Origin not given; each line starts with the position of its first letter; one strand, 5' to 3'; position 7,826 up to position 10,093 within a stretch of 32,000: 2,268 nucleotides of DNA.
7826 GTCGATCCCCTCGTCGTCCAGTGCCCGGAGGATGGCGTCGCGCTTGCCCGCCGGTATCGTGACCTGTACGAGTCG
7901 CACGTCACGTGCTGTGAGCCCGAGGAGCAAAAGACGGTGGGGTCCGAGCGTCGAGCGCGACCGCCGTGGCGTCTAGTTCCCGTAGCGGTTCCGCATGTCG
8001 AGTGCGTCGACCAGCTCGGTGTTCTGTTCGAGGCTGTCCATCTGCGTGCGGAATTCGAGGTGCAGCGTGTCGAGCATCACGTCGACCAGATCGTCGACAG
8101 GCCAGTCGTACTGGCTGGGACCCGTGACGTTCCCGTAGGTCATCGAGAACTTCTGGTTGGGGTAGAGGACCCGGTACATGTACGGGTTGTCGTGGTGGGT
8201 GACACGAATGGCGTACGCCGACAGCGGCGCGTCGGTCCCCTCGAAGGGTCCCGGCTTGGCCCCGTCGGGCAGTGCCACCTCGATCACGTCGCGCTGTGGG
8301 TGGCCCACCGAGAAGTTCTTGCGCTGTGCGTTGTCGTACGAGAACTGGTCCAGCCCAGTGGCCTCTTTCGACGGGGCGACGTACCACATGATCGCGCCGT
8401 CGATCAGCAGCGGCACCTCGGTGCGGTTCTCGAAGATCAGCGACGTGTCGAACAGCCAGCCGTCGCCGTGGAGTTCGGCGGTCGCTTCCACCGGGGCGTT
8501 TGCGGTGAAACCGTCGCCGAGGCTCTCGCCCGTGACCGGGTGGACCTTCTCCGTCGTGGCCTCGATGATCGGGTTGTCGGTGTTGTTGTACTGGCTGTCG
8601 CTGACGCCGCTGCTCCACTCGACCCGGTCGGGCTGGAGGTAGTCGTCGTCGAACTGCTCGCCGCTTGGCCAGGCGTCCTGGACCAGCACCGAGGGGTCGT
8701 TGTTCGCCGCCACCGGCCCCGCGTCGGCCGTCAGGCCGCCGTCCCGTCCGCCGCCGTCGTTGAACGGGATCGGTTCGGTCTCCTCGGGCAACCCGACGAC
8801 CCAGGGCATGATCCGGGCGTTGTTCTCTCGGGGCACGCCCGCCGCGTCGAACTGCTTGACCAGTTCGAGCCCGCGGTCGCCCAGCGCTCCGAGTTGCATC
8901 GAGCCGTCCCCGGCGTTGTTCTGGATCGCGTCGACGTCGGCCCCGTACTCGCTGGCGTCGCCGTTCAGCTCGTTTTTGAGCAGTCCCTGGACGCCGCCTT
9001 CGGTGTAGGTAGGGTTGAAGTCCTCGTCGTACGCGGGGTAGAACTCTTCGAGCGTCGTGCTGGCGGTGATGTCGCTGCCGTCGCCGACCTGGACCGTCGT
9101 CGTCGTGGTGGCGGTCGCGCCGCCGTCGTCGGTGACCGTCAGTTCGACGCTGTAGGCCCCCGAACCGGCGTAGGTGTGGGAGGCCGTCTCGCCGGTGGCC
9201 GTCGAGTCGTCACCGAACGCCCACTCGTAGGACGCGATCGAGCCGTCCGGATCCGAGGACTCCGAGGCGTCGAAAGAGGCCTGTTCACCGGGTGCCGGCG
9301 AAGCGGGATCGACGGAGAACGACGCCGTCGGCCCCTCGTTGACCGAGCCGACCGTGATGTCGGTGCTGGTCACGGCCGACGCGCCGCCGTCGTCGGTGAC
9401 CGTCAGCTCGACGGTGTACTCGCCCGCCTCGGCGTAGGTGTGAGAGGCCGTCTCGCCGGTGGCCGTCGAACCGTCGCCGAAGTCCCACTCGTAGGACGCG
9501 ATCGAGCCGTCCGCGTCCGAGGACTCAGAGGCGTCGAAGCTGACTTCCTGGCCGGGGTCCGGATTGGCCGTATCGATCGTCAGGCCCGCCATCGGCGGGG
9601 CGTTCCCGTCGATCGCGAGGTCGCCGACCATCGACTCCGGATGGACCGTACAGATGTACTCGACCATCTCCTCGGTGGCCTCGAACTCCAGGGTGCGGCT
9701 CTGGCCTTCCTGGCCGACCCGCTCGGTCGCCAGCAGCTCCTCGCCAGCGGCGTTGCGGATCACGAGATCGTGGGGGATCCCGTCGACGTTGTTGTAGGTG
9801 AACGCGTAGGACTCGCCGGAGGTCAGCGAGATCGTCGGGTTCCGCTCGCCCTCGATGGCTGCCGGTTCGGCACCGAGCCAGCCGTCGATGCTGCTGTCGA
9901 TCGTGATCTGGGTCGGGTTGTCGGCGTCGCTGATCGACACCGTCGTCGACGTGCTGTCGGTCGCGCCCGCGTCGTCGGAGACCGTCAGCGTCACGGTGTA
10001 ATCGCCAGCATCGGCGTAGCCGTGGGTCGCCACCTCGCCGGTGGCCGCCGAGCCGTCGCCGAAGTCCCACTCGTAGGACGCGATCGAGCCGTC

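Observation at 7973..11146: Unusual secreted architecture: two chitin-binding modules, five PKD repeats, a blue-copper domain and an unknown catalytic-size domain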

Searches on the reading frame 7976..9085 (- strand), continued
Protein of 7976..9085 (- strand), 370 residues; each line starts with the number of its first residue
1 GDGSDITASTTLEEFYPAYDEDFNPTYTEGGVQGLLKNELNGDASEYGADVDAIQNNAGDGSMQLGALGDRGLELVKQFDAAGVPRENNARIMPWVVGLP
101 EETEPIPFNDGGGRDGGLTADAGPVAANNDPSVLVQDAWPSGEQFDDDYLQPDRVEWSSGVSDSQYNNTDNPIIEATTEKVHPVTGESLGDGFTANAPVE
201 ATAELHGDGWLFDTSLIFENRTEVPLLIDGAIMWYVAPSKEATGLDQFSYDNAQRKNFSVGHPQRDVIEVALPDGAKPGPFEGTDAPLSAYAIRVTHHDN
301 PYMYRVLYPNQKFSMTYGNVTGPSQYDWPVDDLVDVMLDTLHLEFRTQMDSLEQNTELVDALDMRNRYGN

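Call 36: search_protein_families(library=pfam, proteins=[P0036, P0039, P0049, P0033, P0037, P0038, P0011, P0025, P0032, P0035], max_evalue=0.01)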
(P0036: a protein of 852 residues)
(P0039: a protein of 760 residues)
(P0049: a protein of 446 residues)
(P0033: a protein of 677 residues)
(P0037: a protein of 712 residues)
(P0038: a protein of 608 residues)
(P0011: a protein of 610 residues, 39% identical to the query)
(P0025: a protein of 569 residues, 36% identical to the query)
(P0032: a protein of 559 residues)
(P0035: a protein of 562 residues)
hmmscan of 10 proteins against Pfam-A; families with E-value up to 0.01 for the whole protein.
P0036 (852 aa): 3 families
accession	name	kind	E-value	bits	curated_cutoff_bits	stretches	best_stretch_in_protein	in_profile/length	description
PF21340.4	Polysacc_lyase-like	-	1.4e-62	211.2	27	1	210-426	1-208/209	Cip1-like, core domain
PF00553.25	CBM_2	-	3.7e-25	88.6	24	1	37-136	1-101/101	Cellulose binding domain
PF14099.13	Polysacc_lyase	-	0.0085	16.4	29.9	0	293-422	84-209/210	Polysaccharide lyase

P0039 (760 aa): 3 families
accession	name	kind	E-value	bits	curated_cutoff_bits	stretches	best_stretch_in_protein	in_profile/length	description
PF17957.7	Big_7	-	2.3e-21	76.6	24.1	2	169-236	1-70/70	Bacterial Ig domain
PF00553.25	CBM_2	-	6.4e-10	39.7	24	1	46-148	3-100/101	Cellulose binding domain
PF19077.6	Big_13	-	0.0014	19.5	27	1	311-354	58-100/102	Bacterial Ig-like domain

P0049 (446 aa): 3 families
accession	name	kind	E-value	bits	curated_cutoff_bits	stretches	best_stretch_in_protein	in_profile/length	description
PF17957.7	Big_7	-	4.3e-15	56.5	24.1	1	152-220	1-70/70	Bacterial Ig domain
PF00553.25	CBM_2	-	1.9e-13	51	24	1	40-141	2-101/101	Cellulose binding domain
PF19077.6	Big_13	-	0.00099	20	27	1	168-240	30-101/102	Bacterial Ig-like domain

P0033 (677 aa): 2 families
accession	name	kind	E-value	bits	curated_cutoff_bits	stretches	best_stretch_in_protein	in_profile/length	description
PF00942.24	CBM_3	-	6.8e-25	87.8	22.4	1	43-124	1-83/83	Cellulose binding domain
PF00041.27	fn3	-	0.0099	16.5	25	1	205-285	3-82/84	Fibronectin type III domain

P0037 (712 aa): 15 families
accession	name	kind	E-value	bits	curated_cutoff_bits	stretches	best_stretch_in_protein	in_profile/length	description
PF18911.6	PKD_4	-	4.1e-27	94.5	27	2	147-231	1-84/85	PKD domain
PF00801.26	PKD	-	4.3e-24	84.7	23.5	2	155-230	5-79/80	PKD domain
PF22352.2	K319L-like_PKD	-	1.9e-20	73.1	27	2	162-232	9-84/84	K319L-like, PKD domain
PF02839.19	CBM_5_12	-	6e-20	71.4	26.2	2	30-69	1-43/44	Carbohydrate-binding module family 5/12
PF18981.6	InlK_D3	-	1.9e-06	28.3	25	2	200-231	42-74/75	Internalin K domain (D3/D4)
PF14600.11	CBM_5_12_2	-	5.9e-06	26.5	27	0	38-65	27-53/62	Cellulose-binding domain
PF06832.18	BiPBP_C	-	7.1e-05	23.1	26.8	0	152-225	21-87/90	Penicillin-Binding Protein C-terminus Family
PF08329.16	ChitinaseA_N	-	0.00025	21.2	21.2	0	190-236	63-111/133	Chitinase A, N-terminal domain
PF16820.11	PKD_3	-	0.00032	20.9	26.3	0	182-216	33-66/68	PKD-like domain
PF05506.17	PLipase_C_C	-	0.00071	20.9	24.4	0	288-320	13-45/80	Bacterial phospholipase C, C-terminal domain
PF15418.12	DUF4625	-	0.0033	18.2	27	0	296-320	105-129/131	Domain of unknown function (DUF4625)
PF16403.11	Bact_surface_Ig-like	-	0.004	17.6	27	0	201-232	40-71/71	Bacterial surface protein, Ig-like domain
PF12733.13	Cadherin-like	-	0.0064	17.3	24.2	0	255-321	28-86/89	Cadherin-like beta sandwich domain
PF21027.3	Sde0182_C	-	0.0074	17.3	27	0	166-220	1-53/83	Cellulose-binding protein Sde0182, C-terminal domain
PF14016.12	DUF4232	-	0.0075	16.9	27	0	538-570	6-38/129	Domain of unknown function (DUF4232)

P0038 (608 aa): 0 families

P0011 (610 aa): 0 families

P0025 (569 aa): 0 families

P0032 (559 aa): 1 family
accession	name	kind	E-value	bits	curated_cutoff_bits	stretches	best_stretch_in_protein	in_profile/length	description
PF00553.25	CBM_2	-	2.2e-30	105.4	24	1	48-150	1-101/101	Cellulose binding domain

P0035 (562 aa): 7 families
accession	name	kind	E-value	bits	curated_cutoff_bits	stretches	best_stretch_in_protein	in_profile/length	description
PF18911.6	PKD_4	-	5.1e-14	52.5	27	1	93-165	9-85/85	PKD domain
PF00801.26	PKD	-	6.9e-12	45.6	23.5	1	93-164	6-79/80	PKD domain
PF22352.2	K319L-like_PKD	-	4.6e-08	33.4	27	1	97-165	6-84/84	K319L-like, PKD domain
PF02839.19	CBM_5_12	-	1.7e-07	31.6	26.2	1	35-74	2-44/44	Carbohydrate-binding module family 5/12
PF18981.6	InlK_D3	-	0.00011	22.7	25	1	132-165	41-75/75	Internalin K domain (D3/D4)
PF16403.11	Bact_surface_Ig-like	-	0.0014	19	27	1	131-165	37-71/71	Bacterial surface protein, Ig-like domain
PF16820.11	PKD_3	-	0.0076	16.5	26.3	0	91-151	8-68/68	PKD-like domain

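Call 38: search_solved_structures(query=A2, max_evalue=10, show_alignments=2)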
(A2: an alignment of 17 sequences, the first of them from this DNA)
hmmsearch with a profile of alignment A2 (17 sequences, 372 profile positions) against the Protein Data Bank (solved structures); distinct sequences matched with E-value up to 10: 2.
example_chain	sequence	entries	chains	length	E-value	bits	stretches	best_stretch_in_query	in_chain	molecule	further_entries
2rol_A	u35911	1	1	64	1.4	11.4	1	251-312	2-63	Epidermal growth factor receptor kinase substrate 8-like protein 1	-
3cr3_C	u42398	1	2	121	1.9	10.9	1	39-83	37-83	PTS-dependent dihydroxyacetone kinase, phosphotransferase subunit dhaM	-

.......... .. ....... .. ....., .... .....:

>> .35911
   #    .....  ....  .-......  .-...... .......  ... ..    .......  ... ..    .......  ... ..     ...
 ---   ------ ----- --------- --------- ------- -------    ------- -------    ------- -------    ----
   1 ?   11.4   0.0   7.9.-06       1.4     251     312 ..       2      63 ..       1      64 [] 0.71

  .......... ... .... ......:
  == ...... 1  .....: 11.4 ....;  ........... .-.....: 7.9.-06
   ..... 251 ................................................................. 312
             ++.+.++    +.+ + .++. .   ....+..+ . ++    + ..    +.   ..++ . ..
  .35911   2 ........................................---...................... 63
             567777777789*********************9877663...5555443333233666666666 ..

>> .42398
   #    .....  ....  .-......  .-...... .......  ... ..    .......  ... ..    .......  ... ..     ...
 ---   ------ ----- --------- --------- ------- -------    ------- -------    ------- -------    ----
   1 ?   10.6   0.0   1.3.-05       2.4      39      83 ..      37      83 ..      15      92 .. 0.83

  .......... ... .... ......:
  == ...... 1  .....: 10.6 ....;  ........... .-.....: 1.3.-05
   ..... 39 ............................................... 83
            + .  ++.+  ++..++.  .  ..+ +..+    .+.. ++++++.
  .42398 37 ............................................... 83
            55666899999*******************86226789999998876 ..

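Call 41: find_related_loci(query=A2, collection=genome_contigs, flank=10000)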
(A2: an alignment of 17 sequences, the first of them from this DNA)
Query A2 (365 aa) in genome_contigs; peptide patterns used: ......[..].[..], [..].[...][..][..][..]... (x = any residue, [..] = any of these).
62 stretches matched a pattern; 34 encode a relative of the query (tblastn E <= 1e-3); 34 distinct loci.
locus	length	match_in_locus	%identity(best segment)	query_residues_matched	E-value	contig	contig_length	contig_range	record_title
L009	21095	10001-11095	97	1-365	0e+0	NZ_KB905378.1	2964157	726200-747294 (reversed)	Halomicrobium katesii DSM 19301 HalkaDRAFT_scaffold1.1, whole genome shotgun sequence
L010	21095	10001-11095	77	1-365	0e+0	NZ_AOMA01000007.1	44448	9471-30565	Halobiforma nitratireducens JCM 10879 contig_7, whole genome shotgun sequence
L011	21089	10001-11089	75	3-365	0e+0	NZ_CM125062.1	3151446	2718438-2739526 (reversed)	Halococcus salifodinae strain DSM 8989 chromosome, whole genome shotgun sequence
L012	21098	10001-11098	73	1-365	0e+0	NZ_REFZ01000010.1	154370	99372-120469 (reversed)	Natrarchaeobius oligotrophus strain AArcht7 Ga0101038_110, whole genome shotgun sequence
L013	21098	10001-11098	72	1-365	4e-178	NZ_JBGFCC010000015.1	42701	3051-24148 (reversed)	Natrarchaeobius versutus strain A-rgal3 NODE_15_length_42701_cov_137.183042, whole genome shotgun sequence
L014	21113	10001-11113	47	1-365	2e-95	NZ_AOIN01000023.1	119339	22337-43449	Natrialba chahannaoensis JCM 10990 contig_24, whole genome shotgun sequence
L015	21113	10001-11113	44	1-365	8e-91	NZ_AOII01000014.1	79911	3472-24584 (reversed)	Natrinema pallidum DSM 3751 contig_14, whole genome shotgun sequence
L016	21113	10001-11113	44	1-365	1e-89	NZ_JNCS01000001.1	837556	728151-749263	Natrinema altunense strain AJ2 N_altunense_AJ2_contig_1, whole genome shotgun sequence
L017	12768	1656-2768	43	1-365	2e-88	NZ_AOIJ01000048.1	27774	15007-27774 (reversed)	Natrinema gari JCM 14663 contig_48, whole genome shotgun sequence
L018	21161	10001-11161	40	1-365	3e-75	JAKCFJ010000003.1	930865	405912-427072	Halobacteriales archaeon YIM A00010 Contig00003, whole genome shotgun sequence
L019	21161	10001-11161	39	1-365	2e-73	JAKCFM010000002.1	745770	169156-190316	Halobacteriales archaeon YIM A00013 Contig00002, whole genome shotgun sequence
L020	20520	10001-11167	38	1-365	1e-72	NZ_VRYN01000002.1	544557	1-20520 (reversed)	Halobacterium salinarum DSM 3754 Ga0061114_scaffold00002.2, whole genome shotgun sequence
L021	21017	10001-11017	41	39-365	2e-71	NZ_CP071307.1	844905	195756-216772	Actinarchaeum halophilum strain YIM 93972 chromosome 2, complete sequence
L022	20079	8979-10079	38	1-365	1e-71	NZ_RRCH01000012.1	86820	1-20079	Halocatena pleomorpha strain SPP-AMP-1 SPP-M1-1.IonXpress_2017_trimmed_contig_12, whole genome shotgun sequence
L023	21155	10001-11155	35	1-365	1e-70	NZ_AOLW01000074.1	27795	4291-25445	Haloarcula amylolytica JCM 13557 contig_74, whole genome shotgun sequence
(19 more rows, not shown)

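Call 59: search_protein_families(library=ncbifam, proteins=[window:7976-9085:-], max_evalue=0.01)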
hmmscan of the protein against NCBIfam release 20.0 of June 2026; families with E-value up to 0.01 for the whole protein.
window:7976-9085:- (370 aa): 0 families

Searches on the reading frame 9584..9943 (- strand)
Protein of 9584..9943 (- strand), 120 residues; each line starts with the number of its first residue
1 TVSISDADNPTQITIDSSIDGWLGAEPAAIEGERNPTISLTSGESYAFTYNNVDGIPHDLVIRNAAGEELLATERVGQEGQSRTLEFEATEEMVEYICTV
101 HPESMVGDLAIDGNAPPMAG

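Call 12: search_solved_structures(query=window:9584-9928:-, max_evalue=10, show_alignments=3)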
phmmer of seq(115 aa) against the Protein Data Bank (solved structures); distinct sequences matched with E-value up to 10: 2.
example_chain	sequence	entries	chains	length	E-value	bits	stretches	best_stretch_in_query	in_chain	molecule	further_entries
6hbe_A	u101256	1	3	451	0.025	18.3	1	52-98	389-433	Copper-containing nitrite reductase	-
3shw_A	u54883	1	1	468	0.7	13.6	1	6-64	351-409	Tight junction protein ZO-1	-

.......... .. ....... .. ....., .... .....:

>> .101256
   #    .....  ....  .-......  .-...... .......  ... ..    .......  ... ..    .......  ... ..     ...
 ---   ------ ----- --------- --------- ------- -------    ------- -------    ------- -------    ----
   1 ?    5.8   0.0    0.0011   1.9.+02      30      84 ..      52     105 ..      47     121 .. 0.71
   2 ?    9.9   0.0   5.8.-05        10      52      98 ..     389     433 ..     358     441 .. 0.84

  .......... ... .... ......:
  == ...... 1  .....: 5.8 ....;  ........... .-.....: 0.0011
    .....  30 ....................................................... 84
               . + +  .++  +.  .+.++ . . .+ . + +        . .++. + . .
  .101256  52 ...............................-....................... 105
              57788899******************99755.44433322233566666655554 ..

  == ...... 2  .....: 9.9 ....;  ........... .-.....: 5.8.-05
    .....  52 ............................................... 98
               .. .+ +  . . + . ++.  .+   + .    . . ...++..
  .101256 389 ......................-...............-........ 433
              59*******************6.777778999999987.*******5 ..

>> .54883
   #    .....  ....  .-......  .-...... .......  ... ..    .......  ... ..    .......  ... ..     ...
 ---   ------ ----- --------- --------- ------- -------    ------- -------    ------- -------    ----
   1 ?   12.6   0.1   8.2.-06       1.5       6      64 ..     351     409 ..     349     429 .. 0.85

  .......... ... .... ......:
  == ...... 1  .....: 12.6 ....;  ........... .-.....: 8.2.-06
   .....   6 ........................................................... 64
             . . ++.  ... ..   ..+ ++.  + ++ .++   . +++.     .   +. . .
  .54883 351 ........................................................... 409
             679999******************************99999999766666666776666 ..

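Call 23: find_homologous_proteins(query=window:9584-9943:-, max_evalue=0.01)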
Query seq(120 aa): 3 candidates shared short words with the query, none scored E <= 0.01.

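Call 50: predict_structure(protein=window:9593-9937:-)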
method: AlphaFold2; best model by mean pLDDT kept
length: 115 residues; sequences in the alignment: 1
mean_pLDDT: 53.4   pTM: 0.50
mean pLDDT of the five models: 53.4, 48.5, 47.1, 45.8, 43.8
residues with pLDDT >= 90: 0; 70-90: 12; 50-70: 61; < 50: 42
segments of 3 or more residues with pLDDT < 50: 1-5, 17-33, 97-115
pLDDT, mean of each block of 10 residues (from residue 1): 48 52 36 57 70 62 62 63 70 51 28 29
secondary structure, 60 per line:
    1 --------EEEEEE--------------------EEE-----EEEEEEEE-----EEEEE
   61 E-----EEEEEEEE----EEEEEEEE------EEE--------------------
elements in order: E9-14 E35-37 E43-50 E56-61 E67-74 E79-86 E93-95

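Call 54: fold_search(model_id=the predicted structure, library=pdb)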
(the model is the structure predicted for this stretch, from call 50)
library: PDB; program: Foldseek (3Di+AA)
matches with E <= 10: 1160; with E <= 0.001: 0
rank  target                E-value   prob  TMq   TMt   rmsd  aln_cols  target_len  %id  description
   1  6tfo_C                2.8e-02  1.00  0.56  0.17  10.7       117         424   18  Crystal structure of as isolated three-domain copper-containing nitrite reductase from Hyphomicrobium denitrificans st (released 2020-06-10)
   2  4f7k_A                3.8e-02  0.87  0.40  0.14  10.1       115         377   11  Crystal structure of Lac15 from a marine microbial metagenome (released 2013-05-22)
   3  4f7k_B                4.3e-02  0.90  0.43  0.15   9.9       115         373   12  Crystal structure of Lac15 from a marine microbial metagenome (released 2013-05-22)
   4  7rrm_A                7.0e-02  0.54  0.30  0.33  12.5        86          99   15  Structure of the human TMED1 (p24gamma1) Golgi dynamics Domain (released 2021-10-20)
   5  6tfo_B                8.9e-02  0.95  0.51  0.16  11.1       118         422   18  Crystal structure of as isolated three-domain copper-containing nitrite reductase from Hyphomicrobium denitrificans st (released 2020-06-10)
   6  6kol                  9.5e-02  0.94  0.49  0.46   8.4       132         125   17  Crystal structure of auracyanin from photosynthetic bacterium Roseiflexus castenholzii (released 2020-01-29)
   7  9snp_F                9.5e-02  0.89  0.36  0.30   7.3        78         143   13  VHL/Elongin B/Elongin C complex with compound 60 (released 2026-04-01)
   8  5fc9_A                9.5e-02  0.57  0.35  0.40   9.8       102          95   16  Novel Purple Cupredoxin from Nitrosopumilus maritimus (released 2016-05-11)
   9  4w9c_C                1.0e-01  0.82  0.36  0.30  11.0        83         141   12  pVHL:EloB:EloC in complex with (2S,4R)-1-(3,3-dimethylbutanoyl)-4-hydroxy-N-(4-(oxazol-5-yl)benzyl)pyrrolidine-2-carbo (released 2014-09-10)
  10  6syy                  1.1e-01  0.20  0.27  0.08  14.1       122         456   18  Crystal structure of McoA multicopper oxidase from the hyperthermophile Aquifex aeolicus (released 2020-06-17)
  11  1v10                  1.2e-01  0.33  0.30  0.09  13.2       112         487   13  Structure of Rigidoporus lignosus laccase from hemihedrally twinned crystals (released 2004-09-16)
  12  6ttd_A                1.2e-01  0.11  0.22  0.07  15.3       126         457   17  Crystal structure of McoA multicopper oxidase 2F4 variant from the hyperthermophile Aquifex aeolicus (released 2021-04-07)
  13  8zvj_C                1.3e-01  0.82  0.36  0.32   8.4        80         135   14  Crystal structure of VHL-EloB-EloC in complex with a fragment compound 7HC_1(DE22) (released 2024-12-18)
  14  3jxs_A                1.4e-01  0.75  0.41  0.30   7.7        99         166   16  Crystal structure of XG34, an evolved xyloglucan binding CBM (released 2009-10-27)
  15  5b2g_D                1.4e-01  0.21  0.30  0.28  14.8       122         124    8  Crystal structure of human claudin-4 in complex with C-terminal fragment of Clostridium perfringens enterotoxin (released 2016-10-05)
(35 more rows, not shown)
